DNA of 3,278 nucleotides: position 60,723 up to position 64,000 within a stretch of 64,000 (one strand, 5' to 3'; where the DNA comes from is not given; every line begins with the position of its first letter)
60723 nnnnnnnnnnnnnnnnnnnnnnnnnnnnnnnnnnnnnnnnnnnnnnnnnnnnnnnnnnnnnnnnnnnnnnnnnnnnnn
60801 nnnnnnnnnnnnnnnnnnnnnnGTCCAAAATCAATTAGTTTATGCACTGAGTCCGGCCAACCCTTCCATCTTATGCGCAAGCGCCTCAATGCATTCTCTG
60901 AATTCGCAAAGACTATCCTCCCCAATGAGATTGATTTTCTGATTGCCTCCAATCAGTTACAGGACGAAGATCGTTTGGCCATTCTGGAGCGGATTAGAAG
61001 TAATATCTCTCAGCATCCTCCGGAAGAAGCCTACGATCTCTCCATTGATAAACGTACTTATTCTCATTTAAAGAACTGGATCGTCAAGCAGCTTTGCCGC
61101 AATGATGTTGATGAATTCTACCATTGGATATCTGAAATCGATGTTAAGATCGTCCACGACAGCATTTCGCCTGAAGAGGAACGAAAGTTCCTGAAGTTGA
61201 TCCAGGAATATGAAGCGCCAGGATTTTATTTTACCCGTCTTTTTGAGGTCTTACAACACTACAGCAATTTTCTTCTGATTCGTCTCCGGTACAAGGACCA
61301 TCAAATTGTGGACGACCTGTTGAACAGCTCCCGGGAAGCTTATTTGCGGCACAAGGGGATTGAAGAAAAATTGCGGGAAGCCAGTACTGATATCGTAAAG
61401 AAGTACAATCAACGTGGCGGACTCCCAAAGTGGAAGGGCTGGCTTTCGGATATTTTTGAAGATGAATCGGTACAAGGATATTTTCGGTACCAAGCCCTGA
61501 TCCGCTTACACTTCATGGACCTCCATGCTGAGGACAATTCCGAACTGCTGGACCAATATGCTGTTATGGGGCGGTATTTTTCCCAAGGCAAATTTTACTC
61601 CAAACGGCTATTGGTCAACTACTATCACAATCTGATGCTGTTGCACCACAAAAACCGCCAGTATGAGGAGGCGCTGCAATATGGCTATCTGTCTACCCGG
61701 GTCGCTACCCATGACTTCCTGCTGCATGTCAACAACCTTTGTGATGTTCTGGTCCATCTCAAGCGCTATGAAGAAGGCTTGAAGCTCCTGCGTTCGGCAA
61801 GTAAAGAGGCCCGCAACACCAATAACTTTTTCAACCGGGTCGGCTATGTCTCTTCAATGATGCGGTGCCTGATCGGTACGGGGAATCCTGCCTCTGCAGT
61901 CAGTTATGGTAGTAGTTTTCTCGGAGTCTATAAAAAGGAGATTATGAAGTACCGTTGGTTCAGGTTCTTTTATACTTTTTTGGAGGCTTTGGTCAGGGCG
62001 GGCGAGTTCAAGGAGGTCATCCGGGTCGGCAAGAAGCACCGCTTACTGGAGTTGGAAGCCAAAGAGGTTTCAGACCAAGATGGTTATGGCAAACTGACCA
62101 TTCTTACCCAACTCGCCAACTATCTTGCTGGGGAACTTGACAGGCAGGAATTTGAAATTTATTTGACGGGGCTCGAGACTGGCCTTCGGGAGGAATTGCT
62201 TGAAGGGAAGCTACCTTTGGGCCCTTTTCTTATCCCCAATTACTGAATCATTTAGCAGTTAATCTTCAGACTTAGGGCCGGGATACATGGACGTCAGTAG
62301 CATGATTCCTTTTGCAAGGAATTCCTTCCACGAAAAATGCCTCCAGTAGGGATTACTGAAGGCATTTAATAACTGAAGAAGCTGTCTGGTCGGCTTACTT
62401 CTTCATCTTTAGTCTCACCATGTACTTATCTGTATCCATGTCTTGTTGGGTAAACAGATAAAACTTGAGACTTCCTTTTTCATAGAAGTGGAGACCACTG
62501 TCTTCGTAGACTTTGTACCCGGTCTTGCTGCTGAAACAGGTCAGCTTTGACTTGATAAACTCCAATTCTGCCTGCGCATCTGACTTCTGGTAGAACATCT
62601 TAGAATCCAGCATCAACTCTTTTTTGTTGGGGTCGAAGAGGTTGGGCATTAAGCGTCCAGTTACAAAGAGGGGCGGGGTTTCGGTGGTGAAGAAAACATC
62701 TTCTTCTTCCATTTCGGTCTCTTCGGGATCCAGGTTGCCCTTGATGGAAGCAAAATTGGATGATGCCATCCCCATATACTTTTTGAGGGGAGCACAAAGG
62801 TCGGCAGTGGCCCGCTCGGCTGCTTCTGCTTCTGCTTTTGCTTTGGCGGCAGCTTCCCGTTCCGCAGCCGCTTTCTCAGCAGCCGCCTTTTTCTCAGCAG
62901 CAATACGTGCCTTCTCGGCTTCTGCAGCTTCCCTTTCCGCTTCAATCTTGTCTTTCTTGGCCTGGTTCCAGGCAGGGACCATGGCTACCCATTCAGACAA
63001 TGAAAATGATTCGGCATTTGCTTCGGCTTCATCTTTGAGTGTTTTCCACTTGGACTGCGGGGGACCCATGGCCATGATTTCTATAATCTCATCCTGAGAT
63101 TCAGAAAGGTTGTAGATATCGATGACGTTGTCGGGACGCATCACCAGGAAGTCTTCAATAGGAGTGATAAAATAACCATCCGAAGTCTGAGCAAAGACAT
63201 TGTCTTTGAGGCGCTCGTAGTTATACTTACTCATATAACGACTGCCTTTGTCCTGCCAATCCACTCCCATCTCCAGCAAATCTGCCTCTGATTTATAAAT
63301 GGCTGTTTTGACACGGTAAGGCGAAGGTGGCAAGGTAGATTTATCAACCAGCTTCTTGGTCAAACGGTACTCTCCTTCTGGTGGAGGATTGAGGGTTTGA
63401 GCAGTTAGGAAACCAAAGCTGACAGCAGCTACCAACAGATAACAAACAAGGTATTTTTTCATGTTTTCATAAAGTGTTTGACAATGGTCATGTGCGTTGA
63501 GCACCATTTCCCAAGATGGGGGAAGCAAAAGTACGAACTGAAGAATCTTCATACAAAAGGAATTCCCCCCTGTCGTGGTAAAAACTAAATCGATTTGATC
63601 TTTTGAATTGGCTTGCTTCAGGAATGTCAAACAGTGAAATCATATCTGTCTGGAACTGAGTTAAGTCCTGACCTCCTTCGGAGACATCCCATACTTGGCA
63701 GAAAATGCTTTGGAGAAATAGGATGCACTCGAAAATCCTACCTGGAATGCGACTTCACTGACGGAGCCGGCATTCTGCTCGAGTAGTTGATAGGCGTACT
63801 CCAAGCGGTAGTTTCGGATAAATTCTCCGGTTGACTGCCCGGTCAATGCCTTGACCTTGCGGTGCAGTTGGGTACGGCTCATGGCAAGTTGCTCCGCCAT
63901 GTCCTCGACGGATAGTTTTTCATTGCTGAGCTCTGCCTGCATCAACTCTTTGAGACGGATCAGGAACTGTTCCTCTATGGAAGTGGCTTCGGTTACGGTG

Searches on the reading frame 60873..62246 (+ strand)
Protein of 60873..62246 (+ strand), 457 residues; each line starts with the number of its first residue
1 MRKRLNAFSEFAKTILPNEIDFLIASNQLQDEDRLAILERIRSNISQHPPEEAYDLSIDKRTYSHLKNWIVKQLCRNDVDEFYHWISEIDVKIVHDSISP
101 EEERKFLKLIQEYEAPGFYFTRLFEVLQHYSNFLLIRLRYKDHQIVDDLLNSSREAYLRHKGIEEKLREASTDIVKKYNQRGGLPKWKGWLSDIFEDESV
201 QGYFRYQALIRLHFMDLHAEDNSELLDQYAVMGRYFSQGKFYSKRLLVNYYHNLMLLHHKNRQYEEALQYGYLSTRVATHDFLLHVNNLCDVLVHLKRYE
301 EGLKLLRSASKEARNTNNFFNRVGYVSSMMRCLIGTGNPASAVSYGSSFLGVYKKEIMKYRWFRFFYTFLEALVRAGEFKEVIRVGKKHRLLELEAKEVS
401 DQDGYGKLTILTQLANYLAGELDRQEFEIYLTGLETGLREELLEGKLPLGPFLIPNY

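Call 38: search_protein_families(library=pfam, proteins=[window:60873-62246:+], max_evalue=0.001)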
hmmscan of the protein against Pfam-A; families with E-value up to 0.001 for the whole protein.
window:60873-62246:+ (457 aa): 0 families

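Call 61: find_encoding_contigs(protein=window:60873-62246:+, flank=10000, max_places=4)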
Protein window:60873-62246:+ (457 aa): 2 contigs read that carry it; 2 places shown.
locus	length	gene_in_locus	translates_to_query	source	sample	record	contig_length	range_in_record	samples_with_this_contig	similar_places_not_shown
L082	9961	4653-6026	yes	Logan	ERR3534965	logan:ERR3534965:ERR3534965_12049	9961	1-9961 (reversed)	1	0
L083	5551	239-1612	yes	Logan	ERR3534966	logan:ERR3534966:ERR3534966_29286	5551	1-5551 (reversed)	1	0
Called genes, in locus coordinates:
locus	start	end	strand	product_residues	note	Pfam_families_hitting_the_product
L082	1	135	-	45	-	?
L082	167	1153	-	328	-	PF00108:Thiolase_N (weak), PF08545:ACP_syn_III, PF08541:ACP_syn_III_C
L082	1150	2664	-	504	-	PF00474:SSF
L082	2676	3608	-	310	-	PF10340:Say1_Mug180 (weak), PF12146:Hydrolase_4, PF00561:Abhydrolase_1, PF12697:Abhydrolase_6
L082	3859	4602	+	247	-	PF00106:adh_short, PF08659:KR, PF23441:SDR (weak), PF01370:Epimerase (weak), PF13561:adh_short_C2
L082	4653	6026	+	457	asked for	-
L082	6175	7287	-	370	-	-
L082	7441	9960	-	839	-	?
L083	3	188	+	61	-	?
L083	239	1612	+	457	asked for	-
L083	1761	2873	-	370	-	-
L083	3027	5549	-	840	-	?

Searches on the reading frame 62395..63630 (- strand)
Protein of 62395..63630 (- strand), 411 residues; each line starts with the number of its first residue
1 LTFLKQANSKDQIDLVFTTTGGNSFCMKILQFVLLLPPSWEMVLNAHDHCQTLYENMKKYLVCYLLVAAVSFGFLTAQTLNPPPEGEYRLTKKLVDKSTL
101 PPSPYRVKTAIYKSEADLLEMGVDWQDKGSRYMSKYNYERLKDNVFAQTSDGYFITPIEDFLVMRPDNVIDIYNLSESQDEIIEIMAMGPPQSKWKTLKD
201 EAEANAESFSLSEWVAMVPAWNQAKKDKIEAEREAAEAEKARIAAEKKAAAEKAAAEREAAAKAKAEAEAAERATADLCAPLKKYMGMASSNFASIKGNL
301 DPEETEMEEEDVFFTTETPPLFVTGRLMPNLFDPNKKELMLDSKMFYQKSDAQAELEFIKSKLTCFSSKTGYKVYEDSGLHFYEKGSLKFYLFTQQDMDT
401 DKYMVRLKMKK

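Call 38: search_protein_families(library=pfam, proteins=[window:62395-63630:-], max_evalue=0.001)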
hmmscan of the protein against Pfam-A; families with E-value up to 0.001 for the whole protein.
window:62395-63630:- (411 aa): 0 families

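Call 60: find_encoding_contigs(protein=window:62395-63630:-, flank=10000, max_places=4)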
Protein window:62395-63630:- (411 aa): no gene with exactly this product is on record in the collection.
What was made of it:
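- Tried and rejected: Extending the source contig through edge proteins gained only about 2 kb (calls 60, 61).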

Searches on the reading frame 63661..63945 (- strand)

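Call 101: search_protein_families(library=pfam, proteins=[window:63661-63945:-], max_evalue=0.01)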
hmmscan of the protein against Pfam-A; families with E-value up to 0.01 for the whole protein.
window:63661-63945:- (94 aa): 8 families
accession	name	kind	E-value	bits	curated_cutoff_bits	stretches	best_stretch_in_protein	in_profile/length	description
PF12833.13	HTH_18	-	9.8e-24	83.9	33.6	1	16-93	1-78/80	Helix-turn-helix domain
PF00165.29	HTH_AraC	-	6.9e-21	74.3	26.6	2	61-94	10-42/42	Bacterial regulatory helix-turn-helix proteins, AraC family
PF02954.25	HTH_8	-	0.00017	21.6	22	0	15-33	23-41/42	Bacterial regulatory protein, Fis family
PF08279.18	HTH_11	-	0.00073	19.8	25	1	8-35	12-40/55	HTH domain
PF05043.19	Mga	-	0.0029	18.6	21.1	0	2-34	22-54/87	Mga helix-turn-helix domain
PF13404.12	HTH_AsnC-type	-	0.0037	17.5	27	0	10-34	17-41/42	AsnC-type helix-turn-helix domain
PF13542.12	HTH_Tnp_ISL3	-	0.0068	16.3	27.4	0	6-33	23-49/51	Helix-turn-helix domain of transposase family ISL3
PF12844.13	HTH_19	-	0.0089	16.4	30.2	0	7-28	9-30/64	Helix-turn-helix domain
